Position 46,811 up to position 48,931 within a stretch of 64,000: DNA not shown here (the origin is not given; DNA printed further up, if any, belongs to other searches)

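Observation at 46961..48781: Radical SAM enzyme with embedded PDZ domain and unassigned N/C-terminal regions, wedged between etfA and hyuA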

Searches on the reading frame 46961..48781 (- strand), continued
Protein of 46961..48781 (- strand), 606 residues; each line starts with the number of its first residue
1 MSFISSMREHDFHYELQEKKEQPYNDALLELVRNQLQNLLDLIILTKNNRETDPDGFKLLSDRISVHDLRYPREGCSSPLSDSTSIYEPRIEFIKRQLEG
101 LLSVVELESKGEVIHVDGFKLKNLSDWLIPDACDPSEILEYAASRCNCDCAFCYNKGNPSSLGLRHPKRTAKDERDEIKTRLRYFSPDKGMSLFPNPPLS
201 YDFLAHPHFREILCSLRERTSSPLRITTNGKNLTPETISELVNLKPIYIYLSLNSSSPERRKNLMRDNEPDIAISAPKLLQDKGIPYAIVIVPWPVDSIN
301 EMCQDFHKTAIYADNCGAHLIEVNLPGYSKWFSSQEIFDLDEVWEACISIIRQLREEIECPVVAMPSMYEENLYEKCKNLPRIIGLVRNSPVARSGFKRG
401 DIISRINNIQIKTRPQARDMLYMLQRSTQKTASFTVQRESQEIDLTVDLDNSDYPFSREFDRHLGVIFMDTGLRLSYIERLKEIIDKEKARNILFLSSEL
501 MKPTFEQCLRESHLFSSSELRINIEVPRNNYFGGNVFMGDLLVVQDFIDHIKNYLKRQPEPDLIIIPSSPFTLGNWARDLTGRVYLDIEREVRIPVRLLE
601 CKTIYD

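Call 53: search_solved_structures(query=L055:8203-9951:+, max_evalue=1e-20, show_alignments=1)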
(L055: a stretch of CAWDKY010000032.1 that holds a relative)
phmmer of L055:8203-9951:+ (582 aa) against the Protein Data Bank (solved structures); distinct sequences matched with E-value up to 1e-20: 9.
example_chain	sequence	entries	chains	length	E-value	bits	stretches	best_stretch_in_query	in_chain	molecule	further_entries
4r3u_A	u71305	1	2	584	1.1e-102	347.4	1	10-581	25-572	2-hydroxyisobutyryl-CoA mutase large subunit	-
8gju_J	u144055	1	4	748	4.4e-91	309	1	92-577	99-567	Methylmalonyl-CoA mutase, mitochondrial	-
2xij_A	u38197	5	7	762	4.7e-91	309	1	92-577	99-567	METHYLMALONYL-COA MUTASE, MITOCHONDRIAL | Methylmalonyl-CoA mutase, mitochondrial precursor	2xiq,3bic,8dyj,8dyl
1req_A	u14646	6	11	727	3.8e-79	269.6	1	92-577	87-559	METHYLMALONYL-COA MUTASE | PROTEIN (METHYLMALONYL-COA MUTASE)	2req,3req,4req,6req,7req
5req_A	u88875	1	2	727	1.1e-78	268.1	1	93-577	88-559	PROTEIN (METHYLMALONYL-COA MUTASE ALPHA-SUBUNIT)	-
1e1c_A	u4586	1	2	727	9.3e-78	265.1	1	92-577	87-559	METHYLMALONYL-COA MUTASE ALPHA CHAIN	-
6oxc_A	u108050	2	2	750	3.2e-76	260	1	92-576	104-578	Methylmalonyl-CoA mutase large subunit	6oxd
4xc6_A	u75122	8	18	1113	3.1e-34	121.4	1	194-576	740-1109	Isobutyryl-CoA mutase fused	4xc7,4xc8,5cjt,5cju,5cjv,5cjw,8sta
8ssl_A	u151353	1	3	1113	3.1e-34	121.4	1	194-576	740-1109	Fused isobutyryl-CoA mutase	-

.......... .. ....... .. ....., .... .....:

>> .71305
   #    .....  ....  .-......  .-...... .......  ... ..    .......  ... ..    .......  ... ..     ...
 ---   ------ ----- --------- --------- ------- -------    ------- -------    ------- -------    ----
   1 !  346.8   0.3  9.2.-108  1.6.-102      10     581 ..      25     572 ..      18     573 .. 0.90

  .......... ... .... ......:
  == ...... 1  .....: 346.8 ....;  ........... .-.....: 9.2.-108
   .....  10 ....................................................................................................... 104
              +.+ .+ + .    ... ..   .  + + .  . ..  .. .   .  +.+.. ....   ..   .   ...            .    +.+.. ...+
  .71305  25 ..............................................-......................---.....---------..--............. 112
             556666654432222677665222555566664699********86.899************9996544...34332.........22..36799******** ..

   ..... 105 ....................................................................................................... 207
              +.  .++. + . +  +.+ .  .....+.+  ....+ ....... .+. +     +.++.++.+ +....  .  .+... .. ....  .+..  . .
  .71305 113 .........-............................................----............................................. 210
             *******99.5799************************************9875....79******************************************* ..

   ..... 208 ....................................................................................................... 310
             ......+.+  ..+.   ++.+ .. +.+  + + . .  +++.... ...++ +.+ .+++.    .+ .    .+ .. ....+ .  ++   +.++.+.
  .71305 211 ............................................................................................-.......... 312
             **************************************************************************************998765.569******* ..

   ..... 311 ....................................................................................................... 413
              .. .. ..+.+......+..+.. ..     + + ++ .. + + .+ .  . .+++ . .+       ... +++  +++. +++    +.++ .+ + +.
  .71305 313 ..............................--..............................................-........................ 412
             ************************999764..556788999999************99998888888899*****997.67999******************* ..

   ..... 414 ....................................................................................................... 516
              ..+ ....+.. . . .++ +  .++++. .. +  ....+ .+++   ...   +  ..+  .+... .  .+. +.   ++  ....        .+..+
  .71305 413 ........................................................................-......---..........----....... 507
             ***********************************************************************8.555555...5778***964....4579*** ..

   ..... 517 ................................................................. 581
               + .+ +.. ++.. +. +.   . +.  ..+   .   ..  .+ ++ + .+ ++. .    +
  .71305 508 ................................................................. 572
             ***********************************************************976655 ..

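Call 59: search_protein_families(library=pfam, proteins=[P0172, P0161, P0186, P0219, P0225, P0229, P0261, P0270, P0237, P0249], max_evalue=0.01)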
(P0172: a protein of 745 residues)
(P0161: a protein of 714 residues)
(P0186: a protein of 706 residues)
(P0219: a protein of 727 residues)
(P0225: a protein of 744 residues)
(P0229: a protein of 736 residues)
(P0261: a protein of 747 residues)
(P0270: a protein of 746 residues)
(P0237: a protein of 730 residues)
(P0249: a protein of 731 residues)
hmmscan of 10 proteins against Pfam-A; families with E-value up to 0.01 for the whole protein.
P0172 (745 aa): 5 families
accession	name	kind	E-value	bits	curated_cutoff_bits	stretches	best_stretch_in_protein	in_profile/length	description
PF04055.27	Radical_SAM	-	3.1e-10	40.9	29.5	1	268-429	7-165/166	Radical SAM superfamily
PF17820.7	PDZ_6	-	4.2e-08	33.2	27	1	503-546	2-45/54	PDZ domain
PF13180.12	PDZ_2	-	2.7e-06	28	27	1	501-542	14-55/80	PDZ domain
PF00595.29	PDZ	-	0.004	17.9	23.2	1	497-532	20-58/81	PDZ domain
PF19238.5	Radical_SAM_2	-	0.0042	17.2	26.7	0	370-413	80-123/151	Radical SAM-like domain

P0161 (714 aa): 5 families
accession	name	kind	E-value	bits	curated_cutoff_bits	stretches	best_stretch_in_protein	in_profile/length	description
PF04055.27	Radical_SAM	-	1.4e-09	38.8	29.5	1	241-405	4-165/166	Radical SAM superfamily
PF13180.12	PDZ_2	-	4.7e-06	27.2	27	1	479-547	13-79/80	PDZ domain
PF17820.7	PDZ_6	-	4.9e-05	23.4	27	1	481-506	1-26/54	PDZ domain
PF00595.29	PDZ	-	0.00085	20.1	23.2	1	478-507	25-54/81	PDZ domain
PF19238.5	Radical_SAM_2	-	0.0013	18.9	26.7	0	333-392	67-126/151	Radical SAM-like domain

P0186 (706 aa): 4 families
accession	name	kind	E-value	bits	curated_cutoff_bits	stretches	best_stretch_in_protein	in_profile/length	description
PF04055.27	Radical_SAM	-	2.1e-12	47.9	29.5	1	249-413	3-166/166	Radical SAM superfamily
PF13180.12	PDZ_2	-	6.3e-07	30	27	1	480-547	12-78/80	PDZ domain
PF17820.7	PDZ_6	-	1.1e-06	28.7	27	1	483-515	1-33/54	PDZ domain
PF00595.29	PDZ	-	0.0004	21.1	23.2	1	483-514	28-59/81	PDZ domain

P0219 (727 aa): 4 families
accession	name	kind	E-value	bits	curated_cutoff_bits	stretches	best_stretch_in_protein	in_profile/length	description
PF04055.27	Radical_SAM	-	2.2e-11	44.7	29.5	1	270-435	4-165/166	Radical SAM superfamily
PF19238.5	Radical_SAM_2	-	2.7e-06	27.6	26.7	1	373-442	79-147/151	Radical SAM-like domain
PF17820.7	PDZ_6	-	1.4e-05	25.2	27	1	508-530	4-26/54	PDZ domain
PF13180.12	PDZ_2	-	0.0033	18.1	27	1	510-564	20-76/80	PDZ domain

P0225 (744 aa): 5 families
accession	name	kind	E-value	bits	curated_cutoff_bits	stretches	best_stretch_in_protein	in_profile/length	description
PF04055.27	Radical_SAM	-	2.1e-12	48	29.5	1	289-454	4-165/166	Radical SAM superfamily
PF17820.7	PDZ_6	-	1.4e-05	25.1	27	1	525-564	2-41/54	PDZ domain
PF19238.5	Radical_SAM_2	-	1.5e-05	25.2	26.7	1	393-462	80-148/151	Radical SAM-like domain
PF13180.12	PDZ_2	-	0.00019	22.1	27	1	522-583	13-76/80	PDZ domain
PF00595.29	PDZ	-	0.0019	19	23.2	1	522-571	25-75/81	PDZ domain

P0229 (736 aa): 7 families
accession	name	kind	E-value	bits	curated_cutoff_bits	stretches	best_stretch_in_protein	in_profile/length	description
PF04055.27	Radical_SAM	-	1.9e-10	41.6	29.5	1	282-446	5-165/166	Radical SAM superfamily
PF17820.7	PDZ_6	-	1.2e-09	38.2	27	1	521-561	6-47/54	PDZ domain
PF00595.29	PDZ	-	4.7e-07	30.5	23.2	1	517-562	29-76/81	PDZ domain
PF13180.12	PDZ_2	-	1.1e-05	26.1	27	1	520-558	19-57/80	PDZ domain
PF19238.5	Radical_SAM_2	-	0.0016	18.6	26.7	0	378-445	73-139/151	Radical SAM-like domain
PF04459.17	DUF512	-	0.004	16.9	25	1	612-729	83-200/202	Protein of unknown function (DUF512)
PF14685.13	PDZ_Tricorn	-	0.0092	16.4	25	0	524-570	31-80/88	Tricorn protease PDZ domain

P0261 (747 aa): 4 families
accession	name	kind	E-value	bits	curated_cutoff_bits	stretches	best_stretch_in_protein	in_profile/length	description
PF04055.27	Radical_SAM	-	1.1e-06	29.4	29.5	1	290-440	4-150/166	Radical SAM superfamily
PF17820.7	PDZ_6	-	1.2e-06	28.6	27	1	526-577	2-54/54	PDZ domain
PF13180.12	PDZ_2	-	0.00089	19.9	27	1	526-586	16-78/80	PDZ domain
PF19238.5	Radical_SAM_2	-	0.0011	19.1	26.7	0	392-462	78-147/151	Radical SAM-like domain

P0270 (746 aa): 5 families
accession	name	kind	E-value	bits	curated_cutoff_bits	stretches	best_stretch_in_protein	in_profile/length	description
PF04055.27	Radical_SAM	-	2.5e-10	41.2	29.5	1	291-453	5-163/166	Radical SAM superfamily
PF19238.5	Radical_SAM_2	-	1.3e-05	25.4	26.7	1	378-458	64-143/151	Radical SAM-like domain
PF13180.12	PDZ_2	-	0.00044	20.9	27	1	530-586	20-77/80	PDZ domain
PF17820.7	PDZ_6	-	0.0013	18.9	27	1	532-575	8-51/54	PDZ domain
PF00595.29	PDZ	-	0.0022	18.8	23.2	1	526-576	29-78/81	PDZ domain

P0237 (730 aa): 5 families
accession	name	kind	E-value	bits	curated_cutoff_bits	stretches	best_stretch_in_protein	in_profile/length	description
PF04055.27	Radical_SAM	-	2e-09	38.3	29.5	1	275-438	4-163/166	Radical SAM superfamily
PF19238.5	Radical_SAM_2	-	1e-05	25.7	26.7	1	372-448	73-148/151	Radical SAM-like domain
PF17820.7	PDZ_6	-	8.8e-05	22.6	27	1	513-531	4-22/54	PDZ domain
PF13180.12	PDZ_2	-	0.005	17.5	27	0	504-570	9-77/80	PDZ domain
PF00595.29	PDZ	-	0.008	17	23.2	0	507-553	25-71/81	PDZ domain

P0249 (731 aa): 6 families
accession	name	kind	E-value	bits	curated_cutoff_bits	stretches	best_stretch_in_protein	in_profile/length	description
PF04055.27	Radical_SAM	-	7.6e-12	46.1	29.5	1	275-439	4-164/166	Radical SAM superfamily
PF17820.7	PDZ_6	-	1.9e-10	40.8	27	1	510-561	2-54/54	PDZ domain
PF13180.12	PDZ_2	-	1.5e-06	28.8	27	1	509-565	15-73/80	PDZ domain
PF00595.29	PDZ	-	0.0001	23.1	23.2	1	509-543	28-62/81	PDZ domain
PF19238.5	Radical_SAM_2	-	0.00012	22.2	26.7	0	373-444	74-144/151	Radical SAM-like domain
PF04459.17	DUF512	-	0.00059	19.6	25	1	594-698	75-173/202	Protein of unknown function (DUF512)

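Call 64: find_related_loci(query=A5, collection=metagenome_contigs, flank=10000)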
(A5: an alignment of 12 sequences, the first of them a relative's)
Query A5 (582 aa) in metagenome_contigs; peptide patterns used: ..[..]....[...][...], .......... (x = any residue, [..] = any of these).
600 stretches matched a pattern (row limit reached: there are more); 596 encode a relative of the query (tblastn E <= 1e-3); the best 80 are kept; 80 distinct loci.
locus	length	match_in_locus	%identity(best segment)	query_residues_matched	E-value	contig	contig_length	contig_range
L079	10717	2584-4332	66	1-580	0e+0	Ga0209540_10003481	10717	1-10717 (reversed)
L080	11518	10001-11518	69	1-502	0e+0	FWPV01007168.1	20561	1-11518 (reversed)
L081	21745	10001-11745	72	1-582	0e+0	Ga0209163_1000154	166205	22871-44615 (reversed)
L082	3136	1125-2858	58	1-578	0e+0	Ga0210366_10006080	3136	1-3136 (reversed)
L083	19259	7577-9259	54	6-578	0e+0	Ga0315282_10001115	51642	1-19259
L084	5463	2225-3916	54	3-578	0e+0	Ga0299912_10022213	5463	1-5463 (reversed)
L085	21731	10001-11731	63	1-581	0e+0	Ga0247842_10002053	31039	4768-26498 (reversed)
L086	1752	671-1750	62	1-362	3e-163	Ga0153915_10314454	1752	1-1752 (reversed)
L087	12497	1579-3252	43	1-581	8e-142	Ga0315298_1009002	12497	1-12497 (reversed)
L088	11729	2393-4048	41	6-582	1e-140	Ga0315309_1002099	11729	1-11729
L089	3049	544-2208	41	3-582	3e-143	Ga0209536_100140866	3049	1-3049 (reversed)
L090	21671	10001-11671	40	1-582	2e-136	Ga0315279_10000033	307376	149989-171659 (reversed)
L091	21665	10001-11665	40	3-582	1e-135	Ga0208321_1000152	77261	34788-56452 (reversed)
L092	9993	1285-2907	41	12-578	1e-134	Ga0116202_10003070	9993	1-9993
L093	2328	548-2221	40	1-582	3e-143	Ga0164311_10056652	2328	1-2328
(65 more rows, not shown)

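Call 70: list_cluster_members(proteins=[window:46964-48781:-, window:46964-48763:-, P0001])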
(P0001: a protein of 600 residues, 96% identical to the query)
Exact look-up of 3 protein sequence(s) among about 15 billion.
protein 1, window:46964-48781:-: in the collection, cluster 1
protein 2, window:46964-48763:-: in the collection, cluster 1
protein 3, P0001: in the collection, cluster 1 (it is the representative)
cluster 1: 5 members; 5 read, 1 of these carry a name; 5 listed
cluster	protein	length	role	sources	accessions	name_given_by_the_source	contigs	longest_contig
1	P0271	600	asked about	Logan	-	-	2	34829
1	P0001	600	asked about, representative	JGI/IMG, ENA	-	-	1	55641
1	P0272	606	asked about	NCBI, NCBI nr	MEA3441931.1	MAG: radical SAM protein [Chloroflexota bacterium] | radical SAM protein [Chloroflexota bacterium]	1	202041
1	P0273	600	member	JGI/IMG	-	-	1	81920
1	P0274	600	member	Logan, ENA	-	-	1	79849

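Call 76: search_protein_families(library=pfam, alignment_id=A1, max_evalue=0.01)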
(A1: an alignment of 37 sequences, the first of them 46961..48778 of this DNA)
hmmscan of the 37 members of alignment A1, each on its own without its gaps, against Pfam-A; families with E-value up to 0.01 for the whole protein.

A. member 1, window:46961-48778:- (605 aa): 5 families
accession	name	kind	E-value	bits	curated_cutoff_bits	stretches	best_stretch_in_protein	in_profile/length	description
PF04055.27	Radical_SAM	-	6.6e-14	52.9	29.5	1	144-301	6-159/166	Radical SAM superfamily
PF13180.12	PDZ_2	-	1.8e-08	35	27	1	385-448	19-80/80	PDZ domain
PF04459.17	DUF512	-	5.6e-05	22.9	25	1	477-570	83-173/202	Protein of unknown function (DUF512)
PF17820.7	PDZ_6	-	9.5e-05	22.5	27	1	386-421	6-41/54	PDZ domain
PF19238.5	Radical_SAM_2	-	0.0016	18.5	26.7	0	231-292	63-124/151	Radical SAM-like domain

B. families by the number of members that match (of 37 scanned): 7 families
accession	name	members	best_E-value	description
PF04055.27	Radical_SAM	37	1.3e-19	Radical SAM superfamily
PF17820.7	PDZ_6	37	9.7e-13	PDZ domain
PF13180.12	PDZ_2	37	1.8e-10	PDZ domain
PF04459.17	DUF512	36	1.6e-06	Protein of unknown function (DUF512)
PF00595.29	PDZ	26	9.3e-06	PDZ domain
PF19238.5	Radical_SAM_2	20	1.5e-05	Radical SAM-like domain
PF14685.13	PDZ_Tricorn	1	0.0036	Tricorn protease PDZ domain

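Call 82: search_protein_families(library=pfam, proteins=[L073:7056-7697:+, L073:7694-8614:+, L073:8607-9737:+, L073:9746-11443:+, L073:13178-14467:+, L073:12249-13076:-, L072:2540-4396:+, L072:4440-6182:+, L072:6801-7643:+, L072:8047-9345:+], max_evalue=0.001)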
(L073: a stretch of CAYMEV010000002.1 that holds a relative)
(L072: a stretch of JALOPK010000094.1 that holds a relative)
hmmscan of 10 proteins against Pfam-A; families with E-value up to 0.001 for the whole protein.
L073:7056-7697:+ (213 aa): 1 family
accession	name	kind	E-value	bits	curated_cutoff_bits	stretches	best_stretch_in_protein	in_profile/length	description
PF02223.23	Thymidylate_kin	-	9.8e-45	152.9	27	1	11-198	1-182/185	Thymidylate kinase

L073:7694-8614:+ (306 aa): 1 family
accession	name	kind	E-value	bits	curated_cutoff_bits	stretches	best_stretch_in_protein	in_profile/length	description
PF13177.12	DNA_pol3_delta2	-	1.6e-39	135.9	27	1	10-160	2-159/161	DNA polymerase III, delta subunit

L073:8607-9737:+ (376 aa): 1 family
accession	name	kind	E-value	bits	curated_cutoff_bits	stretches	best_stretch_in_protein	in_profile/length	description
PF04468.17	PSP1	-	9e-31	106.5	27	1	68-153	1-86/86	PSP1 C-terminal conserved region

L073:9746-11443:+ (565 aa): 4 families
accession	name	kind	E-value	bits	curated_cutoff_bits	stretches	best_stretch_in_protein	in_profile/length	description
PF04055.27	Radical_SAM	-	2.1e-18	67.5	29.5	1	114-276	3-166/166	Radical SAM superfamily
PF13180.12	PDZ_2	-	1.5e-08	35.3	27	1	343-410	13-79/80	PDZ domain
PF19238.5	Radical_SAM_2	-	3.8e-06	27.1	26.7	1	199-261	63-125/151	Radical SAM-like domain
PF04459.17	DUF512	-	3.8e-06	26.8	25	1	451-537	96-178/202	Protein of unknown function (DUF512)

L073:13178-14467:+ (429 aa): 1 family
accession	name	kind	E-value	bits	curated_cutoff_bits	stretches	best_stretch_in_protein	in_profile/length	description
PF14907.12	NTP_transf_5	-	4.5e-28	98.9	31.2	1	41-307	3-248/249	Uncharacterised nucleotidyltransferase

L073:12249-13076:- (275 aa): 1 family
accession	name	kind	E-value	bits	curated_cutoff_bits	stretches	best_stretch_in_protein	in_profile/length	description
PF13555.12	AAA_29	-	0.00075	19.6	27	0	134-158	15-38/61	P-loop containing region of AAA domain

L072:2540-4396:+ (618 aa): 2 families
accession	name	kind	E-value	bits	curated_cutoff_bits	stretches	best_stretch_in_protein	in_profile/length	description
PF02540.23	NAD_synthase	-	5.1e-72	242.4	21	1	337-586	3-242/242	NAD synthase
PF00795.27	CN_hydrolase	-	1.6e-34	119.9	23.2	1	53-291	1-247/256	Carbon-nitrogen hydrolase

L072:4440-6182:+ (580 aa): 4 families
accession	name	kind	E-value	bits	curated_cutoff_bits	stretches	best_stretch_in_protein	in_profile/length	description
PF04055.27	Radical_SAM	-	4.3e-14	53.4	29.5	1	132-289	7-165/166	Radical SAM superfamily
PF17820.7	PDZ_6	-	8.1e-09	35.5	27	1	359-391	1-31/54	PDZ domain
PF19238.5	Radical_SAM_2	-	2.3e-07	31.1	26.7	1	217-278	67-128/151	Radical SAM-like domain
PF04459.17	DUF512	-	3.9e-05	23.5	25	1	443-564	75-191/202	Protein of unknown function (DUF512)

L072:6801-7643:+ (280 aa): 0 families

L072:8047-9345:+ (432 aa): 0 families
